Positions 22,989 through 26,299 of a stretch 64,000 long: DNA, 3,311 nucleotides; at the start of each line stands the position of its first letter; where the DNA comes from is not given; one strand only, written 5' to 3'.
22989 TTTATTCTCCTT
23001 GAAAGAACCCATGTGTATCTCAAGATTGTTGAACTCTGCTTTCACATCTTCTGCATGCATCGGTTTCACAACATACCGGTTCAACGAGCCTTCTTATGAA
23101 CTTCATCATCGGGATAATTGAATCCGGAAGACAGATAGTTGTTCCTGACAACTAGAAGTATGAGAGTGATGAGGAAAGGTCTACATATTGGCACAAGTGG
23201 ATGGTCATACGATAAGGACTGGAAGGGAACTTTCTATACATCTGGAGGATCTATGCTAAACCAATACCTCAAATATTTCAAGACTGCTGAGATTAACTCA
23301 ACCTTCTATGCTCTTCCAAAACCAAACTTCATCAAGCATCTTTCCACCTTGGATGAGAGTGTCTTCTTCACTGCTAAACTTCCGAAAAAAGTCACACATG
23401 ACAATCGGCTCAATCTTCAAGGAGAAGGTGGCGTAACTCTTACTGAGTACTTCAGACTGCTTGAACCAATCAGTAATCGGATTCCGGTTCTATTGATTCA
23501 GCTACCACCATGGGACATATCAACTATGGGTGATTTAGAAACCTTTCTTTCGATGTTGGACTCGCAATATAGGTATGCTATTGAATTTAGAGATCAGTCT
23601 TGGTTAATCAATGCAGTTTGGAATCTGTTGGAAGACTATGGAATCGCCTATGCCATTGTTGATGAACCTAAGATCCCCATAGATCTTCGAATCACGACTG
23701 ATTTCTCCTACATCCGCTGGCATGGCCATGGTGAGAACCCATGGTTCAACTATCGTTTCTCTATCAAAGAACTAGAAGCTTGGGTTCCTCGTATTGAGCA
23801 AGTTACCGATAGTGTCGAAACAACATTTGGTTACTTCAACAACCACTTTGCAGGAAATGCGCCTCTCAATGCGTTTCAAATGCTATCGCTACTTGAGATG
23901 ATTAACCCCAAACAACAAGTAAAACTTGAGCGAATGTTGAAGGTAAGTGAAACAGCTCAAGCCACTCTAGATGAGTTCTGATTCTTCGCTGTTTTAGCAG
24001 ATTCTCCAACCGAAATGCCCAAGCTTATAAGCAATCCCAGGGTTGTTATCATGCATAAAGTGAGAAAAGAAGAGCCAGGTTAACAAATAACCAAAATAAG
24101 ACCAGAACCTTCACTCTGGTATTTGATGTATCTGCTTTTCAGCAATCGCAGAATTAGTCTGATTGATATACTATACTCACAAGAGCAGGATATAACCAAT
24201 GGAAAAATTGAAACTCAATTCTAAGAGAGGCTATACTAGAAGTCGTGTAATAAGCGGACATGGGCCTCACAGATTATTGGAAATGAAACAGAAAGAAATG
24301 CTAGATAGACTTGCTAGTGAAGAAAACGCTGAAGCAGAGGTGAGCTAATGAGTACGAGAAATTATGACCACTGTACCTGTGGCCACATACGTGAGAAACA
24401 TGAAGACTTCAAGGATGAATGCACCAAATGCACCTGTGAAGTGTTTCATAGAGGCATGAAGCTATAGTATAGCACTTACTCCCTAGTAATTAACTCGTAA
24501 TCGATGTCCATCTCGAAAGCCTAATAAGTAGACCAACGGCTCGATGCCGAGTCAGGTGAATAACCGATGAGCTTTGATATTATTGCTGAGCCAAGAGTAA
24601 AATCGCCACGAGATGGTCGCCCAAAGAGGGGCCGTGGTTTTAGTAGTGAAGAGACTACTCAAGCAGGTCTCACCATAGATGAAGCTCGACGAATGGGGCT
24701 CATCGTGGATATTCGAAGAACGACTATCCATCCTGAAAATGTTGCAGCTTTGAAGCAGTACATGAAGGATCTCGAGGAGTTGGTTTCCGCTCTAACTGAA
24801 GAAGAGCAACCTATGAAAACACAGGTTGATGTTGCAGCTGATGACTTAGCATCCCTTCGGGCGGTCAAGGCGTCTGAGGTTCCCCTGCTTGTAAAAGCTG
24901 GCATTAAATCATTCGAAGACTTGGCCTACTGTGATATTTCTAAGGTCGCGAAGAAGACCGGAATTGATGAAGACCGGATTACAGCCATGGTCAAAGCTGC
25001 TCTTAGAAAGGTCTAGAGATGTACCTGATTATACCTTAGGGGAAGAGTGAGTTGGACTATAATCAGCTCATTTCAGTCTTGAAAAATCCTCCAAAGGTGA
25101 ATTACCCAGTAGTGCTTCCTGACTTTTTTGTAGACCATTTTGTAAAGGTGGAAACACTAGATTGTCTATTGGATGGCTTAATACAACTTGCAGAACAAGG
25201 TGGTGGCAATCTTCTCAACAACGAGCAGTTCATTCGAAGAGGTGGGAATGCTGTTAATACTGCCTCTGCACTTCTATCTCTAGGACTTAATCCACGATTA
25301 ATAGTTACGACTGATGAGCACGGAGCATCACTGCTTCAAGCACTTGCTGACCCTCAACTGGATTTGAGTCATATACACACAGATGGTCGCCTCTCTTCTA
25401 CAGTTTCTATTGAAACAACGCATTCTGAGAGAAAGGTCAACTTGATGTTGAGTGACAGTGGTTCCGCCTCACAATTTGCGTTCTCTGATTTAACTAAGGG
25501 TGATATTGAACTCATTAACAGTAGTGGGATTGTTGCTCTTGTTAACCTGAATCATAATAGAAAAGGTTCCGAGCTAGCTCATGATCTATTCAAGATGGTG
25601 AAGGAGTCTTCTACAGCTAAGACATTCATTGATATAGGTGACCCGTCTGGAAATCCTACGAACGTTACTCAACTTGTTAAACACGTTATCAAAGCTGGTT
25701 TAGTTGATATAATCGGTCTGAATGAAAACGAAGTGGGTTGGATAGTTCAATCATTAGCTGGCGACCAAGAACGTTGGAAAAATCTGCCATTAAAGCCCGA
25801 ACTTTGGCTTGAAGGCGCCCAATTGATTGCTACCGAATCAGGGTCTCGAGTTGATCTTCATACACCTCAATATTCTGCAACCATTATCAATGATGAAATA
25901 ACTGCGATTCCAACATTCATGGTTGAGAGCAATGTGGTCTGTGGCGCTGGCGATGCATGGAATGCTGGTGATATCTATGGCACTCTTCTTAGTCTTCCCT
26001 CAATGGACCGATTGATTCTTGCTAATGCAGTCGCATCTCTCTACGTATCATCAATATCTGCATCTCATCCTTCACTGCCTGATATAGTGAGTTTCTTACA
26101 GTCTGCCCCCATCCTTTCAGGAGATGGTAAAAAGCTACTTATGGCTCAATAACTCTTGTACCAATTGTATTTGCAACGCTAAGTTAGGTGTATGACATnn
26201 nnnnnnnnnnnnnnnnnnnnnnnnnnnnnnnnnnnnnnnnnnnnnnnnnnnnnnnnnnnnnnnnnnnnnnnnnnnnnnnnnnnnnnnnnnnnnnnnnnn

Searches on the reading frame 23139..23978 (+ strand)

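Call 37: search_protein_families(library=pfam, proteins=[window:23139-23978:+], max_evalue=0.00001)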
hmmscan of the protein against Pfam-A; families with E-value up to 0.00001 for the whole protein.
window:23139-23978:+ (280 aa): 1 family
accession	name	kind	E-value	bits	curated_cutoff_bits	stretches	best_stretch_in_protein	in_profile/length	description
PF01904.24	DUF72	-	2.3e-49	168.8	25.3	1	37-249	8-215/217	Protein of unknown function DUF72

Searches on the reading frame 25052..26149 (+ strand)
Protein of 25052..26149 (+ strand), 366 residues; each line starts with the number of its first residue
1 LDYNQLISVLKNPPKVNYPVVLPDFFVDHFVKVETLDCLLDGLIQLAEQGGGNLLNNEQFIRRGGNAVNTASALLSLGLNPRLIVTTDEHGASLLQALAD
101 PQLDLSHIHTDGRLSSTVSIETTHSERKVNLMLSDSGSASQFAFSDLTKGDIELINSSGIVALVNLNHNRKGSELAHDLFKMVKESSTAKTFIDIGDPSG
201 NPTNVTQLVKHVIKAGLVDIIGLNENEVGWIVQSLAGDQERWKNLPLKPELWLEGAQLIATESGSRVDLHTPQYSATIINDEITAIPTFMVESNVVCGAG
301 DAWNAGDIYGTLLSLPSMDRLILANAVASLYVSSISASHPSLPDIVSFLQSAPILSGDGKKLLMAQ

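Call 37: search_protein_families(library=pfam, proteins=[window:25052-26149:+], max_evalue=0.00001)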
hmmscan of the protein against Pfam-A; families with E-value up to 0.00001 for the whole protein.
window:25052-26149:+ (366 aa): 1 family
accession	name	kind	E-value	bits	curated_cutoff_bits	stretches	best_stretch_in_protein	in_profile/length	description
PF00294.29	PfkB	-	3.4e-15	56.6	25.8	1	61-343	33-300/302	pfkB family carbohydrate kinase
